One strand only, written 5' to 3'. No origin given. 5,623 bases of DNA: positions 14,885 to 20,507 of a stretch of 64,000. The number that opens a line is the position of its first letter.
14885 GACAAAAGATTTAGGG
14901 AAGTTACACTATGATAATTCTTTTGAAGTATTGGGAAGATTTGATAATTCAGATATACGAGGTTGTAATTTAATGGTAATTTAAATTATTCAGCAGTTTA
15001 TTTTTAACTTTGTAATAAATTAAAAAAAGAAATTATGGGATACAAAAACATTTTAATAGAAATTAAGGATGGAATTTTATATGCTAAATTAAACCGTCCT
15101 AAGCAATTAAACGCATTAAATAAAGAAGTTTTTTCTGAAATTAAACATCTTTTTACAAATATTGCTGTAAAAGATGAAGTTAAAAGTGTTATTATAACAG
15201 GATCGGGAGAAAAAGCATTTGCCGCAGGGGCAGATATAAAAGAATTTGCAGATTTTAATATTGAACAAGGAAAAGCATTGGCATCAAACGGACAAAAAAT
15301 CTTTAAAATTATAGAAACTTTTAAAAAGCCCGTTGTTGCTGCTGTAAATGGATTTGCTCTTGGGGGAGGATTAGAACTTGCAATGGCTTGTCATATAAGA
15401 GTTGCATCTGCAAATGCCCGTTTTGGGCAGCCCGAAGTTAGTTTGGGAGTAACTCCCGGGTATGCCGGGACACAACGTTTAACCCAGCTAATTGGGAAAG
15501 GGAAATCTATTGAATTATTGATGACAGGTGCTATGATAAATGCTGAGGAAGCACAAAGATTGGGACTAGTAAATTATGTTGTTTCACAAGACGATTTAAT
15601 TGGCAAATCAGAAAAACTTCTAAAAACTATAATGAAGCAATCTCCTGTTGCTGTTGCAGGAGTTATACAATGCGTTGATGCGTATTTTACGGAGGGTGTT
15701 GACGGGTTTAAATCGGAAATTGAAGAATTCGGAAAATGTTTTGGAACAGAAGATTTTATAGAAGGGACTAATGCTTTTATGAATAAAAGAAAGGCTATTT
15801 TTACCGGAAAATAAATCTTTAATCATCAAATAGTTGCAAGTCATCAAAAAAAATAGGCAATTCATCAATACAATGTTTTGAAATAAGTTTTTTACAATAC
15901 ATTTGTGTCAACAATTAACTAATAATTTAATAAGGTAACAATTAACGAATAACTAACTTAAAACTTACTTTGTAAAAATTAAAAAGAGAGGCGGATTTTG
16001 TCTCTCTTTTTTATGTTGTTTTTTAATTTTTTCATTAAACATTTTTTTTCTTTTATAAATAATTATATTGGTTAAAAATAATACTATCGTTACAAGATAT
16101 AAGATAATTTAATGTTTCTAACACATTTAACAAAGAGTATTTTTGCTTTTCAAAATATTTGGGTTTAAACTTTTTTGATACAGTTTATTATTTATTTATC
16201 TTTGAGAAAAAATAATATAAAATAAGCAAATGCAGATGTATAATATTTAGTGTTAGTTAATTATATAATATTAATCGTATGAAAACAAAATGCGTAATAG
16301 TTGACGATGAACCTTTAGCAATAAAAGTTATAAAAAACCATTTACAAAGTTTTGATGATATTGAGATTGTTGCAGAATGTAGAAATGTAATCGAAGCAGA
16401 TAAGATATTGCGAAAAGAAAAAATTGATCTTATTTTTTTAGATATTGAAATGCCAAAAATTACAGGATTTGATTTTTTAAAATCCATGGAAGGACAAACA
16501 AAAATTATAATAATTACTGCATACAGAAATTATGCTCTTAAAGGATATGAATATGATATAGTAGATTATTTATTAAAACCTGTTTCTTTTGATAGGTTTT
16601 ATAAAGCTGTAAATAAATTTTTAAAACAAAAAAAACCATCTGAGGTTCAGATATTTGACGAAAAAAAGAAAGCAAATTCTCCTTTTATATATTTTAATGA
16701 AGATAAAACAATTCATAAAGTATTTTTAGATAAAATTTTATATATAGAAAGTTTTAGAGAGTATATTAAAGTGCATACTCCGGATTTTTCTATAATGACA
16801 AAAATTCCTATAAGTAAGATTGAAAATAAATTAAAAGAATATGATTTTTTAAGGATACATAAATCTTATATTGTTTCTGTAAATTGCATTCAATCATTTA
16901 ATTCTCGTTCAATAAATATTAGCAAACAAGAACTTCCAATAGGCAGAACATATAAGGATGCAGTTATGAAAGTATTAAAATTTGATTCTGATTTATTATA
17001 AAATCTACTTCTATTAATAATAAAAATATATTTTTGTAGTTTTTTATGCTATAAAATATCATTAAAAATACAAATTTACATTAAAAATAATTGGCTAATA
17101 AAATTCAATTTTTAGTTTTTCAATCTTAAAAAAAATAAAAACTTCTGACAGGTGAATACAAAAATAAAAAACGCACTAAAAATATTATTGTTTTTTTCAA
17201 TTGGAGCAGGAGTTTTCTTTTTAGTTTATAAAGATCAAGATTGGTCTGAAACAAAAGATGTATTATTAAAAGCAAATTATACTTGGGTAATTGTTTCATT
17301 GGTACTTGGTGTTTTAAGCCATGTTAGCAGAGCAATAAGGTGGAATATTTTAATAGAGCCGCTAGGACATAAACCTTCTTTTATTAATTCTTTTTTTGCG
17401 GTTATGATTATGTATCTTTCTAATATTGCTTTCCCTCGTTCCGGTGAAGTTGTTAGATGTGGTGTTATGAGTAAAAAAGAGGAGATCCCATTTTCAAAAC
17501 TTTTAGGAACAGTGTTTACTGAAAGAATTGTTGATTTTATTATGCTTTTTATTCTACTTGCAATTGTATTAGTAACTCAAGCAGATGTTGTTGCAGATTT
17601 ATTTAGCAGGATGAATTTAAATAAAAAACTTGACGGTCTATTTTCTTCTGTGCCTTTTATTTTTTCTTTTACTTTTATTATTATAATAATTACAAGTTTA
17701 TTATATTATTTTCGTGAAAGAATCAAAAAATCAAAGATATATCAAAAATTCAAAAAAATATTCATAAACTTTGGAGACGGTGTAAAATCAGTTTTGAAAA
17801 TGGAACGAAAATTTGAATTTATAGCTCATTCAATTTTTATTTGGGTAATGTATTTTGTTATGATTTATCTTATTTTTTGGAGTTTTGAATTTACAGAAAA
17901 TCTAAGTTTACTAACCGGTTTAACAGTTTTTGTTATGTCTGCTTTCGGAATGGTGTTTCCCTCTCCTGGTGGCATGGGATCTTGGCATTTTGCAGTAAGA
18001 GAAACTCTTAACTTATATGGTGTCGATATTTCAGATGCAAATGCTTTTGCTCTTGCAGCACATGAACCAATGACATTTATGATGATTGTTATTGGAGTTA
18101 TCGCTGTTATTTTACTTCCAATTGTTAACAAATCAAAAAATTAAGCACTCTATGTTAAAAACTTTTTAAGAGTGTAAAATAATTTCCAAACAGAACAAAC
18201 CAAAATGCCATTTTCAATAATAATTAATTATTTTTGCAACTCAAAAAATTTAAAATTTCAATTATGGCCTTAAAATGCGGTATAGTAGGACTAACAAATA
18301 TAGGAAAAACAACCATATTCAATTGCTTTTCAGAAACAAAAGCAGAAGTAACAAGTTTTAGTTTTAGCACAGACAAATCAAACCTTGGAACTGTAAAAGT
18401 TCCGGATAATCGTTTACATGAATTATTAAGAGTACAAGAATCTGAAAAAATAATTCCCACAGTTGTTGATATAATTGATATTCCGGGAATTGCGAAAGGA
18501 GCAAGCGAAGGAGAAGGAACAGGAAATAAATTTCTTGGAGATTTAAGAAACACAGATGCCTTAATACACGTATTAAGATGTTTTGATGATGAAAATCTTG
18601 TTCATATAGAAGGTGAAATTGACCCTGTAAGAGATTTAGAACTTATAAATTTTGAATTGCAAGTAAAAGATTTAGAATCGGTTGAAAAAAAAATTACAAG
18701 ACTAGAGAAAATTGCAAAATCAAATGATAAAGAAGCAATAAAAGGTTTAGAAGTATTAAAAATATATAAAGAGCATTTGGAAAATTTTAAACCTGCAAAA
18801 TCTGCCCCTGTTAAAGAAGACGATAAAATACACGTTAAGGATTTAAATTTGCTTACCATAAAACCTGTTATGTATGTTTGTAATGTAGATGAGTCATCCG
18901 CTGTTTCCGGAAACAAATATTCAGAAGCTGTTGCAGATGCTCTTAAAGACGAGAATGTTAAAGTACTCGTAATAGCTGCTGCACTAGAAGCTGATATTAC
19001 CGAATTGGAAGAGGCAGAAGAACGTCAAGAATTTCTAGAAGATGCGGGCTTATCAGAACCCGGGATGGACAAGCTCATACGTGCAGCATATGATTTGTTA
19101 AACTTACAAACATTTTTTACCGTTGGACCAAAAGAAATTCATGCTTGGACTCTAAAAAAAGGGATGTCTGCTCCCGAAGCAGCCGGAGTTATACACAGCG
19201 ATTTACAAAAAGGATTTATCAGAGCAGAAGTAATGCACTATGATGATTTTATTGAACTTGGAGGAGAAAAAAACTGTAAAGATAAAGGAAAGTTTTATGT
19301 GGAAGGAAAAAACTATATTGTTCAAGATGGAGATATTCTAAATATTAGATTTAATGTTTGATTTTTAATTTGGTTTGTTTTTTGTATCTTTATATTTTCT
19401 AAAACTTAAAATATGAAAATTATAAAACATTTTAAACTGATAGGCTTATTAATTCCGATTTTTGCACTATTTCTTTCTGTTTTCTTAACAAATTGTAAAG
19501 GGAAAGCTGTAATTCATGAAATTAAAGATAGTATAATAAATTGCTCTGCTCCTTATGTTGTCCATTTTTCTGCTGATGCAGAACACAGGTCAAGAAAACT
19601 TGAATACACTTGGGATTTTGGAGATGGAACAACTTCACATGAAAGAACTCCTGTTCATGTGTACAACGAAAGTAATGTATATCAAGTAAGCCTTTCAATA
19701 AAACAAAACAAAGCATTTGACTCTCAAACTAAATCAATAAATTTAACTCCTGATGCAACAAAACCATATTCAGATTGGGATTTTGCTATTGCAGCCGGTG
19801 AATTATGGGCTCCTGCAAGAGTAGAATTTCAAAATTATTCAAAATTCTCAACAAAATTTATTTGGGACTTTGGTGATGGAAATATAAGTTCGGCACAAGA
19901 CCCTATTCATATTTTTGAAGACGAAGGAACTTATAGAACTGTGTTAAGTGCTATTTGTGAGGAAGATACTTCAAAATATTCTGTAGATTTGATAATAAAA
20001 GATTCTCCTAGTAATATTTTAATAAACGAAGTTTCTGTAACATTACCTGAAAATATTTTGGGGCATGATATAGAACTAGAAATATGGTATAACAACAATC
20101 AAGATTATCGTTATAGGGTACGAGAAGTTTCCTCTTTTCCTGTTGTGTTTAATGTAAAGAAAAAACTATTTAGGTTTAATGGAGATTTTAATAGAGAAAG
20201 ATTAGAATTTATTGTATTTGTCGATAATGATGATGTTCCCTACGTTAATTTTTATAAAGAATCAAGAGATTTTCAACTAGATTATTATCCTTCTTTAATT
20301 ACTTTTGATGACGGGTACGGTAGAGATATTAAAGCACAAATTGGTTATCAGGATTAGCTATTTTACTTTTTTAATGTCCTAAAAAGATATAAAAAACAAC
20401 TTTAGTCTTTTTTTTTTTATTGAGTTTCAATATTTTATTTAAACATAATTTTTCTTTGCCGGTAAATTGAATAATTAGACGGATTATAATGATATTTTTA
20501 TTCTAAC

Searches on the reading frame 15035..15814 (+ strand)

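Call 50: search_protein_families(library=pfam, proteins=[window:15035-15814:+], max_evalue=0.0001)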
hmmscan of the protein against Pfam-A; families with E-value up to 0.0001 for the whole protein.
window:15035-15814:+ (259 aa): 2 families
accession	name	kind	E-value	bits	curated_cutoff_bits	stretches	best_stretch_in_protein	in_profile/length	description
PF00378.25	ECH_1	-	7.4e-62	209.4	27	1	9-258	1-250/251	Enoyl-CoA hydratase/isomerase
PF16113.10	ECH_2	-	4.9e-42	145.1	27.2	1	17-242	4-232/335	Enoyl-CoA hydratase/isomerase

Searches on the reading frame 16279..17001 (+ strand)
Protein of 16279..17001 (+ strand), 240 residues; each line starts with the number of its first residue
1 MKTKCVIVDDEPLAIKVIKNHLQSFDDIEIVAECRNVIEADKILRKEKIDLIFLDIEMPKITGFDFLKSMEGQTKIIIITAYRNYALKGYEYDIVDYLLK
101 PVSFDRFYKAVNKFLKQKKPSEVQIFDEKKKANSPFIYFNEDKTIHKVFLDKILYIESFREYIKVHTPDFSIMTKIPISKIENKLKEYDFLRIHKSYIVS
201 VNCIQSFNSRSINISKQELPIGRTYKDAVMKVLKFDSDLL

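Call 50: search_protein_families(library=pfam, proteins=[window:16279-17001:+], max_evalue=0.0001)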
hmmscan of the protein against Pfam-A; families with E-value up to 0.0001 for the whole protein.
window:16279-17001:+ (240 aa): 3 families
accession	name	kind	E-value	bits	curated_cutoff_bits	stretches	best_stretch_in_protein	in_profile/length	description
PF00072.30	Response_reg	-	2.3e-22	79.7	30.2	1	6-111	2-110/111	Response regulator receiver domain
PF04397.21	LytTR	-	1.3e-17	64.2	22.6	1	144-233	2-97/98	LytTr DNA-binding domain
PF14386.11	DUF4417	-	9.8e-05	22.3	28.9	0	118-179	17-81/183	Domain of unknown function (DUF4417)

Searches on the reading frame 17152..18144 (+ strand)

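Call 50: search_protein_families(library=pfam, proteins=[window:17152-18144:+], max_evalue=0.0001)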
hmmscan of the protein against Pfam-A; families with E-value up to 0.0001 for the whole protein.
window:17152-18144:+ (330 aa): 1 family
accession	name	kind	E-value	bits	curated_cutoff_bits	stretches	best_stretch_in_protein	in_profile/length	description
PF03706.18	LPG_synthase_TM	-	4.3e-42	145.1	33.4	1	12-315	6-302/302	Lysylphosphatidylglycerol synthase TM region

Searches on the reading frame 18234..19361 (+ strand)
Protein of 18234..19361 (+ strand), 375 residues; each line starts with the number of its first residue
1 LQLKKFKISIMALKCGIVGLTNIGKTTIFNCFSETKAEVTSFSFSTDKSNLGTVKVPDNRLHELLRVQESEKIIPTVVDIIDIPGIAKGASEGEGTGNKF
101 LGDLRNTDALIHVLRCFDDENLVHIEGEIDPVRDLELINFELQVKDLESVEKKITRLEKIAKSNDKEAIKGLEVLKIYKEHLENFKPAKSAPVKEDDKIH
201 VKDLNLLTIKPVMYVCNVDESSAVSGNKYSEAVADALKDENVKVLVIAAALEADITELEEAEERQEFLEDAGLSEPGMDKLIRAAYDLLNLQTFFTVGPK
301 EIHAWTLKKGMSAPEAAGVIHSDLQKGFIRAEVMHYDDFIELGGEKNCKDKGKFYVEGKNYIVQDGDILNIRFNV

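Call 50: search_protein_families(library=pfam, proteins=[window:18234-19361:+], max_evalue=0.0001)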
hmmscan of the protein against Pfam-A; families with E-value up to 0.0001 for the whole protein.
window:18234-19361:+ (375 aa): 2 families
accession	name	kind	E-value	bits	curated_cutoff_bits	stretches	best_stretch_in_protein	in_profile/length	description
PF06071.19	YchF-GTPase_C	-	6.5e-39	132.4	27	1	291-374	1-84/84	Protein of unknown function (DUF933)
PF01926.29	MMR_HSR1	-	9.4e-15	55.1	21.9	1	15-126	2-86/113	50S ribosome-binding GTPase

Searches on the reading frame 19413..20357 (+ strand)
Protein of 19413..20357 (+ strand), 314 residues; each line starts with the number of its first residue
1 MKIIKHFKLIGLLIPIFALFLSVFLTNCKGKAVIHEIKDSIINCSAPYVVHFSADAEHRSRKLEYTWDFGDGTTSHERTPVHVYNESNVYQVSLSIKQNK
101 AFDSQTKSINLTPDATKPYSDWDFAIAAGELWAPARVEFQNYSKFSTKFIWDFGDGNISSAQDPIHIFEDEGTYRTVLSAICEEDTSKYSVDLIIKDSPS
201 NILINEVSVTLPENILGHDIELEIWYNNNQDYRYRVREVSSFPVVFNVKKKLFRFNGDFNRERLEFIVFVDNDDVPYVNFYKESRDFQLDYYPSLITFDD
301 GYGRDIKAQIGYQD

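Call 50: search_protein_families(library=pfam, proteins=[window:19413-20357:+], max_evalue=0.0001)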
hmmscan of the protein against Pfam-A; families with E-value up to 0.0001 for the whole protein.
window:19413-20357:+ (314 aa): 2 families
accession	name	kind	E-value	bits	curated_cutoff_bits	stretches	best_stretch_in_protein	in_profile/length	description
PF18911.6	PKD_4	-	9.1e-24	83.8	27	2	47-111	17-83/85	PKD domain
PF00801.26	PKD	-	4.4e-16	59.1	23.5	2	49-106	16-75/80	PKD domain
